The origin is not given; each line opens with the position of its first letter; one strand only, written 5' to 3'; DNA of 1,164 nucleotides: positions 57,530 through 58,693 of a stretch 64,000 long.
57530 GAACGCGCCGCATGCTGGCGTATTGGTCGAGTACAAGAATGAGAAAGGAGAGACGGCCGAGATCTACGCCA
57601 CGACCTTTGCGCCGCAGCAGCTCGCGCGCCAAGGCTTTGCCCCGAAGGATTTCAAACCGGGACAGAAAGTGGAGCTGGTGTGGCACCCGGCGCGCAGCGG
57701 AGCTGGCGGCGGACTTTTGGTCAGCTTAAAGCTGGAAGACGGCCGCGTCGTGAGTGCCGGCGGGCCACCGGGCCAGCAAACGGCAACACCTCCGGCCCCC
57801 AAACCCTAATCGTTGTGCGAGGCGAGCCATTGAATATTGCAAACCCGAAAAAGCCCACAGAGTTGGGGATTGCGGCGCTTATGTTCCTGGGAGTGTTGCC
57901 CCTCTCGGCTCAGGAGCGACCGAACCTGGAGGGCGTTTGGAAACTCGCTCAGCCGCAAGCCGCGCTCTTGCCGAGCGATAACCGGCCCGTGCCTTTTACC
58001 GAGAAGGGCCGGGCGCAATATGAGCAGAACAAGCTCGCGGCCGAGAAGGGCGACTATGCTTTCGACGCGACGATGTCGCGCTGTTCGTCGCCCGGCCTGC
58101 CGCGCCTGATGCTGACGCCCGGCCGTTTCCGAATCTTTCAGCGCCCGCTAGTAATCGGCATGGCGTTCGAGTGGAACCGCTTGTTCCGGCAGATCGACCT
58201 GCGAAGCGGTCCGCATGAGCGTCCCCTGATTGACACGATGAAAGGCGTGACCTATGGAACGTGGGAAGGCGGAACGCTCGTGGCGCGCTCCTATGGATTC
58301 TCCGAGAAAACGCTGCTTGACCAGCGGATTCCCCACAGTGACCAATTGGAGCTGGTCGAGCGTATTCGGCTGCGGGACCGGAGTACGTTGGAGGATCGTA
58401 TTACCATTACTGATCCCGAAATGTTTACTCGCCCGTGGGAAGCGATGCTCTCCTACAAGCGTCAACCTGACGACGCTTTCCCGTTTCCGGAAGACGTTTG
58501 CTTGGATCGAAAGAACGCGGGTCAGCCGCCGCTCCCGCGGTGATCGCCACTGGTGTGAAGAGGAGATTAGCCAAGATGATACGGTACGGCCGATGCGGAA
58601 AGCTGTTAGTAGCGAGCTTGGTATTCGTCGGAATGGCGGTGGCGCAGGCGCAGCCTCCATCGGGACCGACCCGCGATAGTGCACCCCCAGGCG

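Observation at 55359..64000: tRNA-Ser-flanked, IclR-linked cluster of exported proteins of unknown function (candidate undescribed extracytoplasmic redox/metal module)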

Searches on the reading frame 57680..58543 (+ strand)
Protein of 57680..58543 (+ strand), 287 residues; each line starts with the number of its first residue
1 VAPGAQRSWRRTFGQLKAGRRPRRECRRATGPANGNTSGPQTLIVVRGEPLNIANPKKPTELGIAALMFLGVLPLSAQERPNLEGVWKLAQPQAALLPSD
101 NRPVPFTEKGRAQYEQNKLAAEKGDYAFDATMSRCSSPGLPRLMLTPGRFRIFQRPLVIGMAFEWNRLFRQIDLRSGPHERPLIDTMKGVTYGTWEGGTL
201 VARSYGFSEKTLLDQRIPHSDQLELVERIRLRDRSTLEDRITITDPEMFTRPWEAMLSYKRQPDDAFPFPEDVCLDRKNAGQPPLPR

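Call 4: search_protein_families(library=pfam, proteins=[window:57680-58543:+], max_evalue=0.01)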
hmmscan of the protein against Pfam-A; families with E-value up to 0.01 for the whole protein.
window:57680-58543:+ (287 aa): 1 family
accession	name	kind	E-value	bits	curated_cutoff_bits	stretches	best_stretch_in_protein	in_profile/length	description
PF21952.1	PRKCH_uORF2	-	0.0087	16.6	27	0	132-144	7-19/26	PRKCH upstream open reading frame 2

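Call 6: search_protein_families(library=ncbifam, proteins=[window:57680-58543:+], max_evalue=0.01)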
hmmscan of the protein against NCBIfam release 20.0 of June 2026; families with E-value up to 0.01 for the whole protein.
window:57680-58543:+ (287 aa): 0 families

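Call 7: search_solved_structures(query=window:57680-58543:+, max_evalue=1)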
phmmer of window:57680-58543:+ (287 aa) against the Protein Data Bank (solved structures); distinct sequences matched with E-value up to 1: 0.

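Call 20: find_related_loci(query=A2, collection=genome_contigs, flank=10000)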
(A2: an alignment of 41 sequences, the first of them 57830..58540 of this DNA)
Query A2 (237 aa) in genome_contigs; peptide patterns used: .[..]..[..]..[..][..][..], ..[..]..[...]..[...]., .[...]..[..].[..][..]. (x = any residue, [..] = any of these).
144 stretches matched a pattern; 54 encode a relative of the query (tblastn E <= 1e-3); 51 distinct loci.
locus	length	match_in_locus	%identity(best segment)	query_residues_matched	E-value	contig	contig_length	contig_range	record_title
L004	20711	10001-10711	83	1-237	1e-135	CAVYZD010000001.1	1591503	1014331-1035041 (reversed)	MAG: Bryobacterales bacterium isolate MFD02248.bin.1.4 genome assembly, contig: contig_10451, whole genome shotgun seque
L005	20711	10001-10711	82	1-237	2e-134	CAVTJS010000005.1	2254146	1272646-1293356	MAG: Bryobacterales bacterium isolate MFD05580.bin.2.3 genome assembly, contig: contig_23959, whole genome shotgun seque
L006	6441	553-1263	82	1-237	7e-133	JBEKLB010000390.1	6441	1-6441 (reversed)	MAG: Bryobacteraceae bacterium isolate SPRUCE 360 SPRUCE_360_390, whole genome shotgun sequence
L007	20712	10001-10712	78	1-237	3e-113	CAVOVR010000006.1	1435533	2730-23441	MAG: Bryobacterales bacterium isolate MFD00008.bin.2.153 genome assembly, contig: contig_31020, whole genome shotgun seq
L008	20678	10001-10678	59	10-235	2e-84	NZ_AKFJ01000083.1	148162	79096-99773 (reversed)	Novosphingobium sp. Rr 2-17 contig84, whole genome shotgun sequence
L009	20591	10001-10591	62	32-228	1e-80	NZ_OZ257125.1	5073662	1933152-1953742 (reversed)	MAG: Hydrocarboniphaga sp. isolate a03693ab-7b64-4014-8609-59c65ea6d85f chromosome 1, complete sequence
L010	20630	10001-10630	57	26-237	2e-79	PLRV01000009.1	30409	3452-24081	MAG: Caulobacteraceae bacterium isolate bog_938 73.20120700_S1D.89_contig_2811, whole genome shotgun sequence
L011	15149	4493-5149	54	12-232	3e-77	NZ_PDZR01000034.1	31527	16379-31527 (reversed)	Methylocella silvestris strain TVC NODE_34_length_31527_cov_48.6286, whole genome shotgun sequence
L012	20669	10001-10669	52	13-228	3e-74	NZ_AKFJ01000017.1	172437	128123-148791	Novosphingobium sp. Rr 2-17 contig17, whole genome shotgun sequence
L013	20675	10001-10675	54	12-236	1e-73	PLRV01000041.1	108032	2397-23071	MAG: Caulobacteraceae bacterium isolate bog_938 73.20120700_S1D.89_contig_13733, whole genome shotgun sequence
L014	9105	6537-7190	54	31-237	3e-72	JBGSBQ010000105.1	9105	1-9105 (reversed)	MAG: Sphingomonadaceae bacterium isolate NCIPD_CMAR_MAG_21 k141_2580573_length_9105_cov_6.0000, whole genome shotgun seq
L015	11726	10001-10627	54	25-236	5e-71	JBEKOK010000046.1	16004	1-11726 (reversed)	MAG: Steroidobacteraceae bacterium isolate SPRUCE 439 SPRUCE_439_46, whole genome shotgun sequence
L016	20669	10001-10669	51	15-237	4e-71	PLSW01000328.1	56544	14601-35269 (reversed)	MAG: Caulobacteraceae bacterium isolate bog_935 73.20120700_S1D.278_contig_70816, whole genome shotgun sequence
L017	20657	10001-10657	51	20-236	4e-68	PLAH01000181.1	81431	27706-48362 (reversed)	MAG: Gammaproteobacteria bacterium isolate bog_1204 73.20111000_S2M.32_contig_419, whole genome shotgun sequence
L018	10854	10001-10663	50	12-237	2e-67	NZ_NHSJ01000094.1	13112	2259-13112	Rhodoblastus sphagnicola strain DSM 16996 scaffold0094, whole genome shotgun sequence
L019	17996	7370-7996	54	31-236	2e-67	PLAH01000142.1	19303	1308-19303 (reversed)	MAG: Gammaproteobacteria bacterium isolate bog_1204 73.20111000_S2M.32_contig_2288, whole genome shotgun sequence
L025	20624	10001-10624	53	32-236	3e-65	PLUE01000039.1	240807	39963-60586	MAG: Gammaproteobacteria bacterium isolate bog_1223 73.20120700_S1D.105_contig_19884, whole genome shotgun sequence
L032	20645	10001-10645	49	25-237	1e-61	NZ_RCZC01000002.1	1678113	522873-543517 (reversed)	Sphingomonas glacialis strain E6.1 scaffold2.1, whole genome shotgun sequence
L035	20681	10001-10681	48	10-237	5e-60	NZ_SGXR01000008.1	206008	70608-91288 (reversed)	Sphingomonas sp. BK036 Ga0307663_106, whole genome shotgun sequence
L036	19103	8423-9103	46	13-237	9e-59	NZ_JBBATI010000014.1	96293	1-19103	MAG: Novosphingobium sp. isolate EUL_267 ctg14-EUL_267, whole genome shotgun sequence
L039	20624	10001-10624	49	32-237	3e-58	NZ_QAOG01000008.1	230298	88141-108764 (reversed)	Sphingomonas aurantiaca strain MA101b Ga0191660_108, whole genome shotgun sequence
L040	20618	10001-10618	50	33-236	2e-58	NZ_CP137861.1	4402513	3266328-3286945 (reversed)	Novosphingobium rhizosphaerae strain LY chromosome, complete genome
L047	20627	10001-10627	42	32-236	3e-46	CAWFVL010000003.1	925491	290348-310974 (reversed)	MAG: uncultured Gammaproteobacteria bacterium isolate MFD09671.bin.4.222 genome assembly, contig: contig_17806, whole ge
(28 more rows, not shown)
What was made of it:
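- The cassette is present in many copies per genome: at least 10 loci in Novosphingobium sp. Rr 2-17 and at least 13 in one bog Caulobacteraceae MAG (call 20).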

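Call 25: predict_structure(alignment_id=A2)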
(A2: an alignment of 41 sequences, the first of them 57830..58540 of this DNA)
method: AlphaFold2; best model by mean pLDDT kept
length: 237 residues; sequences in the alignment: 41
mean_pLDDT: 90.5   pTM: 0.83
mean pLDDT of the five models: 90.5, 90.4, 90.2, 89.3, 88.9
residues with pLDDT >= 90: 193; 70-90: 17; 50-70: 22; < 50: 5
segments of 3 or more residues with pLDDT < 50: 1-3
pLDDT, mean of each block of 10 residues (from residue 1): 49 53 63 97 95 98 98 95 93 95 98 95 92 90 97 95 96 98 98 98 98 97 94 91
secondary structure, 60 per line:
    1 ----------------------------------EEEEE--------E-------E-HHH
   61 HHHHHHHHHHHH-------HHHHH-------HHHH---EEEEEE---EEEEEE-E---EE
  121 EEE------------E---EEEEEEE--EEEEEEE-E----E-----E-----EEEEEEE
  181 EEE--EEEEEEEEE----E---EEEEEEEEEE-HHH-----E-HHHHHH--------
elements in order: E35-39 H58-72 H80-84 H92-95 E99-104 E108-113 E119-123 E140-146 E149-155 E174-183 E186-194 E203-212 H224-229
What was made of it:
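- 57830..58543 (+): X1, an exported member of a large superfamily that has no Pfam model. The predicted fold is an FABP/calycin-like beta-barrel. The AlphaFold2 model has pLDDT 90.5 (call 25).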

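Call 30: fold_search(model_id=the predicted structure, library=pdb)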
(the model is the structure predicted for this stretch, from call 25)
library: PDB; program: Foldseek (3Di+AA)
matches with E <= 10: 1247; with E <= 0.001: 15
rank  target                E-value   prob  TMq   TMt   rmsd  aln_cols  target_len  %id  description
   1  5bvq_A                4.1e-04  1.00  0.38  0.61   6.2       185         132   14  Ligand-unbound pFABP4 (released 2015-08-05)
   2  5b29                  4.1e-04  1.00  0.36  0.58   6.6       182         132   14  The 1.28A structure of human FABP3 F16V mutant complexed with palmitic acid at room temperature (released 2017-01-18)
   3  3akn                  4.8e-04  1.00  0.35  0.59   7.0       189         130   13  X-ray structure of iFABP from human and rat with bound fluorescent fatty acid analogue (released 2011-07-20)
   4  6e5w_A                5.1e-04  1.00  0.39  0.63   5.6       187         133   15  Crystal structure of human cellular retinol binding protein 3 in complex with abnormal-cannabidiol (abn-CBD) (released 2019-02-13)
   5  6e5w_D                5.4e-04  1.00  0.37  0.60   6.1       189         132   15  Crystal structure of human cellular retinol binding protein 3 in complex with abnormal-cannabidiol (abn-CBD) (released 2019-02-13)
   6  5xn9_A                5.4e-04  1.00  0.36  0.57   7.1       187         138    9  Crystal structure of a secretary abundant heat soluble (SAHS) protein from Ramazzottius varieornatus (from monomer sam (released 2017-07-26)
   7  1dc9                  6.7e-04  1.00  0.35  0.58   7.0       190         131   12  PROPERTIES AND CRYSTAL STRUCTURE OF A BETA-BARREL FOLDING MUTANT, V60N INTESTINAL FATTY ACID BINDING PROTEIN (IFABP) (released 2000-03-20)
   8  9bcb_A                7.1e-04  1.00  0.37  0.59   5.8       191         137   15  Crystal structure of human cellular retinol binding protein 3 in complex with C11 TopFluor MG (released 2024-04-17)
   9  5hz9_A                7.5e-04  1.00  0.37  0.57   6.0       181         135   14  human FABP3 in complex with 6-Chloro-2-methyl-4-phenyl-quinoline-3-carboxylic acid (released 2016-12-14)
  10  1icn                  7.9e-04  1.00  0.35  0.58   6.7       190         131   13  ESCHERICHIA COLI-DERIVED RAT INTESTINAL FATTY ACID BINDING PROTEIN WITH BOUND MYRISTATE AT 1.5 A RESOLUTION AND I-FABPAR (released 1994-01-31)
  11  9lvq                  8.4e-04  1.00  0.36  0.57   6.6       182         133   14  Room temperature structure of the human heart fatty acid-binding protein complexed with octanoic acid (released 2026-02-18)
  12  7fwi_A                8.9e-04  1.00  0.36  0.58   6.5       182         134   13  Crystal Structure of human FABP5 in complex with 2-(indole-1-carbonylamino)benzoic acid, i.e. SMILES c12N(C(=O)Nc3c(cc (released 2023-06-14)
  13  2hmb                  9.4e-04  1.00  0.34  0.55   7.2       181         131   14  THREE-DIMENSIONAL STRUCTURE OF RECOMBINANT HUMAN MUSCLE FATTY ACID-BINDING PROTEIN (released 1994-01-31)
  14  5b27                  9.9e-04  1.00  0.35  0.57   6.8       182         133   14  The 1.02A structure of human FABP3 M20S mutant complexed with palmitic acid (released 2017-01-18)
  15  5hz9_F                9.9e-04  1.00  0.35  0.56   6.7       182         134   14  human FABP3 in complex with 6-Chloro-2-methyl-4-phenyl-quinoline-3-carboxylic acid (released 2016-12-14)
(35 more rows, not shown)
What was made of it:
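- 57830..58543 (+): Foldseek matches FABP/CRBP barrels at E 4e-4, target-normalised TM 0.55-0.63 (call 30).
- On Calycin / FABP-like barrels: Best Foldseek E 4e-4, target-normalised TM 0.55-0.63, query-normalised TM 0.34-0.39, rmsd 5.6-7 A (call 30).
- Closest known: Fatty-acid-binding, retinol-binding and lipocalin. Same: The X1 model aligns best with FABP and CRBP barrels (call 30).
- X1 model: pLDDT 90.5, best PDB matches FABP/CRBP barrels (calls 25, 30). X has an FABP-like fold (call 30).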

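Call 41: search_protein_families(library=pfam, proteins=[L039:7834-9243:+, L047:1079-1966:+, L032:327-1970:+, L040:13757-14974:-, L019:3553-4545:-, L035:4516-6066:+, L047:2028-3056:-, L036:18057-18911:+], max_evalue=0.001)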
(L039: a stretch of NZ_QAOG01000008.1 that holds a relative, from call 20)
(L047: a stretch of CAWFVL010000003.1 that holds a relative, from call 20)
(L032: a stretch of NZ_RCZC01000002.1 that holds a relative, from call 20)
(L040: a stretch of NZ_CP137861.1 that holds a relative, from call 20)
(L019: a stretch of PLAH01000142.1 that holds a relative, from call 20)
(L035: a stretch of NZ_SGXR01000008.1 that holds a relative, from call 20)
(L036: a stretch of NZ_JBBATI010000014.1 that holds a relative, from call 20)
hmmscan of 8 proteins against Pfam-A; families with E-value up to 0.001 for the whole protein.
L039:7834-9243:+ (469 aa): 2 families
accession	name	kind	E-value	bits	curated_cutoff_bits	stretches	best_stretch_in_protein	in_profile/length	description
PF00392.27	GntR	-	7.2e-06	26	27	0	64-107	18-61/64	Bacterial regulatory proteins, gntR family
PF02082.26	Rrf2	-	0.00061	20.4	30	0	79-118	32-71/132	Iron-dependent Transcriptional regulator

L047:1079-1966:+ (295 aa): 1 family
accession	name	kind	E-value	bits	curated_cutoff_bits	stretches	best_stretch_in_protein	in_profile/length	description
PF06314.16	ADC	-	4.8e-27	95.5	29.8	1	31-201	8-172/238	Acetoacetate decarboxylase (ADC)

L032:327-1970:+ (547 aa): 1 family
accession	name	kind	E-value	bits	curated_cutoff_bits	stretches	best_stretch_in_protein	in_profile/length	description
PF01565.28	FAD_binding_4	-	3.7e-33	114.6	26.4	1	55-195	2-139/139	FAD binding domain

L040:13757-14974:- (405 aa): 1 family
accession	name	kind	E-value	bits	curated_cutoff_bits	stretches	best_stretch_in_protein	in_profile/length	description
PF13795.12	HupE_UreJ_2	-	6.9e-40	136.7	24.5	2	173-271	1-103/156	HupE / UreJ protein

L019:3553-4545:- (330 aa): 2 families
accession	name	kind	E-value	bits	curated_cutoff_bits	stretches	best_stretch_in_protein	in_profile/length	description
PF13442.11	Cytochrome_CBB3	-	2.3e-13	50.7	27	2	132-200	4-51/68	Cytochrome C oxidase, cbb3-type, subunit III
PF00034.26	Cytochrom_C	-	4.2e-10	41.2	21.3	1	133-226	3-86/90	Cytochrome c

L035:4516-6066:+ (516 aa): 4 families
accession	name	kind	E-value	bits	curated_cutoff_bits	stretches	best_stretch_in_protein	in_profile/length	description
PF01494.25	FAD_binding_3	-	7.3e-72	242.9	22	1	29-364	1-346/349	FAD binding domain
PF07992.20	Pyr_redox_2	-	7.1e-07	29.4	26.1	0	31-67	144-179/291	Pyridine nucleotide-disulphide oxidoreductase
PF01266.30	DAO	-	2.1e-06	28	27.9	0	31-63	1-33/353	FAD dependent oxidoreductase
PF00070.33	Pyr_redox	-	2.5e-05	25.1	22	0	32-81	2-46/82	Pyridine nucleotide-disulphide oxidoreductase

L047:2028-3056:- (342 aa): 2 families
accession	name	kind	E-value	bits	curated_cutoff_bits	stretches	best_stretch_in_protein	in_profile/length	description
PF00903.31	Glyoxalase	-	1.2e-15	58.4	20.6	1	180-301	1-120/121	Glyoxalase/Bleomycin resistance protein/Dioxygenase superfamily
PF13669.12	Glyoxalase_4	-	0.00096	19.9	27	0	183-260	2-82/109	Glyoxalase/Bleomycin resistance protein/Dioxygenase superfamily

L036:18057-18911:+ (284 aa): 1 family
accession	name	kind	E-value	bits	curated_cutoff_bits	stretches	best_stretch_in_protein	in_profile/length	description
PF01557.24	FAA_hydrolase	-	2.7e-71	240.1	23.9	1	76-280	3-213/214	Fumarylacetoacetate (FAA) hydrolase C-terminal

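Call 54: search_protein_families(library=pfam, proteins=[L004:6732-7835:-, L004:6286-6735:-, L004:5440-6246:-], max_evalue=1)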
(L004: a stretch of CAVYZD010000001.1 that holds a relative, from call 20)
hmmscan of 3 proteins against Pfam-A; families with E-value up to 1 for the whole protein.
L004:6732-7835:- (367 aa): 7 families
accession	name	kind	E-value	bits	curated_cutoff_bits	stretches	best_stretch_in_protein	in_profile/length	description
PF02276.23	CytoC_RC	-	1e-14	55.1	22.4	1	18-120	40-141/310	Photosynthetic reaction centre cytochrome C subunit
PF22113.1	Mtrc-MtrF_II-IV_dom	-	0.015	15.3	30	1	55-116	79-131/176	Outer membrane cytochrome MtrC/MtrF-like, domains II/IV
PF14522.11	Cytochrome_C7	-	0.02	15.1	24.8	1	56-117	12-53/67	Cytochrome c7 and related cytochrome c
PF02085.21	Cytochrom_CIII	-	0.042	14.6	22.9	1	59-120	32-90/101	Class III cytochrome C family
PF09699.15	Paired_CXXCH_1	-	0.085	13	20.6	0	102-115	26-39/41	Doubled CXXCH motif (Paired_CXXCH_1)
PF20181.5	DUF6544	-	0.11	12.1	25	1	269-340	137-211/221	Family of unknown function (DUF6544)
PF00034.26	Cytochrom_C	-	0.32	12.8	21.3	0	107-163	11-69/90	Cytochrome c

L004:6286-6735:- (149 aa): 2 families
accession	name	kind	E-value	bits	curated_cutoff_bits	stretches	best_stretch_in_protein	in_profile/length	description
PF19649.4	DUF6152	-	1.3e-24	86.6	27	1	34-122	8-96/98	Family of unknown function (DUF6152)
PF00553.25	CBM_2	-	0.02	15.7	24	1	68-119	34-87/101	Cellulose binding domain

L004:5440-6246:- (268 aa): 0 families

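Call 55: search_protein_representatives(alignment_id=A2)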
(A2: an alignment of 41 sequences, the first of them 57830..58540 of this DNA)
Query: 41 sequences, 241 profile positions. Proteins with E-value up to 0.001 (for the whole library): 9136; up to 1e-10: 3528; up to 1e-30: 167. The best 150 are listed.
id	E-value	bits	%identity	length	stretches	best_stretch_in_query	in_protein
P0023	4.9e-95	333.6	-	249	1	12-240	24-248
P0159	6.8e-88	310.2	-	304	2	12-142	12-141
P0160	8.8e-85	300.0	-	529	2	17-235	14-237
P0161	8.1e-84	296.9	-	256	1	12-241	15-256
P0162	7.5e-82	290.4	-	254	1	15-235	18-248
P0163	1.3e-81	289.6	-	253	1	16-240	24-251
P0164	6.7e-79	280.7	-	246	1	14-239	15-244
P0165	3.7e-76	271.8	-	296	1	11-236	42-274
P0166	4.1e-76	271.6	-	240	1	18-241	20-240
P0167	1.2e-72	260.2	-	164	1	84-241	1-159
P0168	4.9e-72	258.3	-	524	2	29-233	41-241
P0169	5.1e-72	258.2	-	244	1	17-240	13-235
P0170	1.1e-69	250.5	-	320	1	26-241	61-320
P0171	9.9e-69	247.4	-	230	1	17-241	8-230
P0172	2.3e-66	239.7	-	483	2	17-239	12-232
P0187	6.9e-52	192.3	-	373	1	7-238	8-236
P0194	4.0e-50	186.5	-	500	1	29-236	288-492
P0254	1.2e-38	149.0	-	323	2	80-232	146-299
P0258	9.7e-38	146.0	-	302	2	83-229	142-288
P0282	1.1e-34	135.9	-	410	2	30-234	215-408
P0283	1.3e-34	135.7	-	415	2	27-228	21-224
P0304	1.6e-32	128.9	-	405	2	21-233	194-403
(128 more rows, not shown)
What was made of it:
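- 57830..58543 (+): A profile search finds 9,136 cluster representatives at E <= 1e-3 (call 55).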

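Call 56: search_protein_families(library=pfam, proteins=[P0160, P0187, P0194, P0282, P0304, P0254, P0170, P0283, P0165, P0258], max_evalue=0.01)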
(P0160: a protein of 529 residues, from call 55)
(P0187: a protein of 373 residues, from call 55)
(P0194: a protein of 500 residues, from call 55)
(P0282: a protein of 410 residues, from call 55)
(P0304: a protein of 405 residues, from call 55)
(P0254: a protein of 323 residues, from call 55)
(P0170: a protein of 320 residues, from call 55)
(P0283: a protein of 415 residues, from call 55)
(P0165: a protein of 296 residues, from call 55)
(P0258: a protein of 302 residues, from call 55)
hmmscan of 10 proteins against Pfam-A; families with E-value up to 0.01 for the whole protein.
P0160 (529 aa): 0 families

P0187 (373 aa): 2 families
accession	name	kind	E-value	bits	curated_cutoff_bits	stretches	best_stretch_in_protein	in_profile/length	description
PF07366.18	SnoaL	-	0.00036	20.8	28.4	0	285-320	18-55/126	SnoaL-like polyketide cyclase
PF12680.13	SnoaL_2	-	0.0015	19.6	27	1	284-369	14-102/102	SnoaL-like domain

P0194 (500 aa): 2 families
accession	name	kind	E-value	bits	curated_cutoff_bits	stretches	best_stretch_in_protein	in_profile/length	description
PF12680.13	SnoaL_2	-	6.9e-10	39.9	27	1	151-247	3-102/102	SnoaL-like domain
PF07366.18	SnoaL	-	1.4e-05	25.4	28.4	0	153-220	7-73/126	SnoaL-like polyketide cyclase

P0282 (410 aa): 0 families

P0304 (405 aa): 0 families

P0254 (323 aa): 1 family
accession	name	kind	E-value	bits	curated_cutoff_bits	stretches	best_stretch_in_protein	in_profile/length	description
PF21952.1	PRKCH_uORF2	-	0.0074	16.8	27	0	149-162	6-19/26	PRKCH upstream open reading frame 2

P0170 (320 aa): 0 families

P0283 (415 aa): 0 families

P0165 (296 aa): 0 families

P0258 (302 aa): 0 families
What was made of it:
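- Tried and rejected: Pfam and NCBIfam gave no family for X1, X2, X3, P290 or diverse X representatives (calls 4, 6, 41, 56).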
